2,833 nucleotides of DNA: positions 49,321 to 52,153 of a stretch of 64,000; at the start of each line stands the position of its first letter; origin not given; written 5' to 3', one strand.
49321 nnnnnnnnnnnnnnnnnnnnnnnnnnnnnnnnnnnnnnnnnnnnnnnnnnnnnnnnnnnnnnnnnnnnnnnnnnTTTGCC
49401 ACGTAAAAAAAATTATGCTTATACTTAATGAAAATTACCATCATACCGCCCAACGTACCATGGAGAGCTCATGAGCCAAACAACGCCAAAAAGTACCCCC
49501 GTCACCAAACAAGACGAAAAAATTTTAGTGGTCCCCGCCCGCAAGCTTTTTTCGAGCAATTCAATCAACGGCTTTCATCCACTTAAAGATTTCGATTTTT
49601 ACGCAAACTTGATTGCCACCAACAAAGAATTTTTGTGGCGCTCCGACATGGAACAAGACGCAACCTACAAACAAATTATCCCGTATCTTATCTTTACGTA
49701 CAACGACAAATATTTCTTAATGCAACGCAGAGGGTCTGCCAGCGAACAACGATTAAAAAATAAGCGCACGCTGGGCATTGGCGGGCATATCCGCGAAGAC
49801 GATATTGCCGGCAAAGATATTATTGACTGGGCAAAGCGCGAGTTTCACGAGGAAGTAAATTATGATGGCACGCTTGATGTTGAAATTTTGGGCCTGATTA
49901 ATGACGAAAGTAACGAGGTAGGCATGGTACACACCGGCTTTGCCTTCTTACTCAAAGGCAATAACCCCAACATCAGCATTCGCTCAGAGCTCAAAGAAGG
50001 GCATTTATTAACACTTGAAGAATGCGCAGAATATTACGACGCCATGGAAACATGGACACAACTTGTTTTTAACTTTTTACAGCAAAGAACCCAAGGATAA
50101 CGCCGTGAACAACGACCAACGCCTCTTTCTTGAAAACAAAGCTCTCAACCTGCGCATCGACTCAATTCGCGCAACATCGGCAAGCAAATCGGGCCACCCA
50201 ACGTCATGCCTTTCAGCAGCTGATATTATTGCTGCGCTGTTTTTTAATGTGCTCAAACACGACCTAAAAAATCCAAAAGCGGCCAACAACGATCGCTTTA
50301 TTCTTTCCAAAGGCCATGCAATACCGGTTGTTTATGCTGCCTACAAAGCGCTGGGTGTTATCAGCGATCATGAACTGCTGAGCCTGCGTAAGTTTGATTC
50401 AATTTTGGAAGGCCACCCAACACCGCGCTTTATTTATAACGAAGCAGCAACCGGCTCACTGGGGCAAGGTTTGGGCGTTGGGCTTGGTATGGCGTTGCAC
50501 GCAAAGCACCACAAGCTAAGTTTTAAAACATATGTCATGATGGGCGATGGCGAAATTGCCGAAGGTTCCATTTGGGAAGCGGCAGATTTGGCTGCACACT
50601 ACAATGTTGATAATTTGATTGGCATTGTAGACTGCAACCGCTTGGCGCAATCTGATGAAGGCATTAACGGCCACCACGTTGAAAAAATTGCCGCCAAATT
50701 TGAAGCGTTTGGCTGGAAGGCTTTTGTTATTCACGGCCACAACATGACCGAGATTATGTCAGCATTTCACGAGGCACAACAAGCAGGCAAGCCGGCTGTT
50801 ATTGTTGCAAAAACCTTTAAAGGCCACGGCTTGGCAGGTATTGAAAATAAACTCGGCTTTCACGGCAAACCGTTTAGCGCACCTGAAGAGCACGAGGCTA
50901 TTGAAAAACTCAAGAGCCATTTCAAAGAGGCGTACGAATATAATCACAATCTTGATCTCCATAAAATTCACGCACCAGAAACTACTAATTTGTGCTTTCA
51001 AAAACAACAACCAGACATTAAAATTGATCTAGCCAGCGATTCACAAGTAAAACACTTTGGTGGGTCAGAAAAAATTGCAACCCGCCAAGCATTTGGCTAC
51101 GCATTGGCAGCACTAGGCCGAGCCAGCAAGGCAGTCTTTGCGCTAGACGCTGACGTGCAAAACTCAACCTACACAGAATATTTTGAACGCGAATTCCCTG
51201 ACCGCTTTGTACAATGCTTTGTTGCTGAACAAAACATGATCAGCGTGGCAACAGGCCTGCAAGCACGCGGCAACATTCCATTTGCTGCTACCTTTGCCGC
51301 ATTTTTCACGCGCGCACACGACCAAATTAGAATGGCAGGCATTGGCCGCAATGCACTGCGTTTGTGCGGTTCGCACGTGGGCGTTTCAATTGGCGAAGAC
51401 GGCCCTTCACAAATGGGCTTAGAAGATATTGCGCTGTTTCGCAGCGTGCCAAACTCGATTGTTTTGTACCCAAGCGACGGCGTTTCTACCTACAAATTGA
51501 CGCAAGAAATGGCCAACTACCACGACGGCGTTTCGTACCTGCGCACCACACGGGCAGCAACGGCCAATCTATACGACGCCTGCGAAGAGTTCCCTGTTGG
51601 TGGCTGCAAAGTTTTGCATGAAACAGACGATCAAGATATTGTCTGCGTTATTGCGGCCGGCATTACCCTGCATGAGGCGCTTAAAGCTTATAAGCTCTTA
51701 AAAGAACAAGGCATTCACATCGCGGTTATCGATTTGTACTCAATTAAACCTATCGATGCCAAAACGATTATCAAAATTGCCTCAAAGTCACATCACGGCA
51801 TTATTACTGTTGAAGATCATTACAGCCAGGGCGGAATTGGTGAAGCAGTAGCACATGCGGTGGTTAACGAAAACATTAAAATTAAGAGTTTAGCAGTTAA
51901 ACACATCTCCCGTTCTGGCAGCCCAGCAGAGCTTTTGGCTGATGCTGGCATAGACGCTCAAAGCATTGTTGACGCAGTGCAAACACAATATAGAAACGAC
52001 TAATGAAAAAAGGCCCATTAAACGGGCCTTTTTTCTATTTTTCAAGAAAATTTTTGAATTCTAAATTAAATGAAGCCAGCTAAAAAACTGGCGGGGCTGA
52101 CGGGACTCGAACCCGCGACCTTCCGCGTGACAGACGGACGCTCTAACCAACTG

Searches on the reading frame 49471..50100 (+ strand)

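Call 57: search_protein_families(library=pfam, max_evalue=0.001, proteins=[window:49471-50100:+])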
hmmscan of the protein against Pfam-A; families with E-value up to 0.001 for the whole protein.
window:49471-50100:+ (209 aa): 1 family
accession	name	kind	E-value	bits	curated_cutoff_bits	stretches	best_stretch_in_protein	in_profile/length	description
PF00293.34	NUDIX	-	0.00073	20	21.1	0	74-185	8-118/134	NUDIX domain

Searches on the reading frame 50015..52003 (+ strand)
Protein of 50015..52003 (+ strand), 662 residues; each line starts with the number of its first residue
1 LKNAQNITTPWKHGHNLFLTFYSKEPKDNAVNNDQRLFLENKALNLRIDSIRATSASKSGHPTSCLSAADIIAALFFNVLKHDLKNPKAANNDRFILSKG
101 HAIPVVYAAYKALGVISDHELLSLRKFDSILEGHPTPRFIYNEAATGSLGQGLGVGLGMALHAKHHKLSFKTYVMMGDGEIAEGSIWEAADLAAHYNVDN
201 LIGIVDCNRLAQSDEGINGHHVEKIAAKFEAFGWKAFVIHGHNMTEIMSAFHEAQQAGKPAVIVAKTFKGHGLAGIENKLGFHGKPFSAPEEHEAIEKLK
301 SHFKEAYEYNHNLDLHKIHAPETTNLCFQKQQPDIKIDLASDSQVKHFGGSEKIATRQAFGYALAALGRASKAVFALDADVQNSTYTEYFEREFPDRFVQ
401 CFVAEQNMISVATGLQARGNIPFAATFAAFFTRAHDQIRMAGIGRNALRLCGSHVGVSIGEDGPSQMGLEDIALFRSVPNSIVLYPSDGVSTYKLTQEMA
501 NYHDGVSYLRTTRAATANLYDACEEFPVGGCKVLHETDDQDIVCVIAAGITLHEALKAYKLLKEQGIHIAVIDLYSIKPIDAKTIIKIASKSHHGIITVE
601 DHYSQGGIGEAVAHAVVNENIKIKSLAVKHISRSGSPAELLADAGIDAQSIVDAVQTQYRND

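Call 57: search_protein_families(library=pfam, max_evalue=0.001, proteins=[window:50015-52003:+])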
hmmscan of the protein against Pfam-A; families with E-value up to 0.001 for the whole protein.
window:50015-52003:+ (662 aa): 7 families
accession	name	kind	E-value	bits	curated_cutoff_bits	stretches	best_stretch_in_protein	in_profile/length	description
PF00456.26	Transketolase_N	-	5.1e-46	157.6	22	1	45-306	8-282/334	Transketolase, thiamine diphosphate binding domain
PF02779.29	Transket_pyr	-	2.8e-42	144.8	27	1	353-515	2-171/174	Transketolase, pyrimidine binding domain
PF02780.25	Transketolase_C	-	1.6e-27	96.3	25.9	1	539-651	8-124/124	Transketolase, C-terminal domain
PF00676.26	E1_dh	-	2e-06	27.4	22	1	149-268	103-225/300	Dehydrogenase E1 component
PF13292.11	DXP_synthase_N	-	2.4e-06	27.5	21.2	0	43-212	22-175/274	1-deoxy-D-xylulose-5-phosphate synthase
PF22613.1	Transketolase_C_1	-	0.00046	20.8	27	0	532-583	3-54/113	Transketolase-like TK C-terminal domain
PF02775.26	TPP_enzyme_C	-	0.00048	20.4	21.9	0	137-264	18-150/151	Thiamine pyrophosphate enzyme, C-terminal TPP binding domain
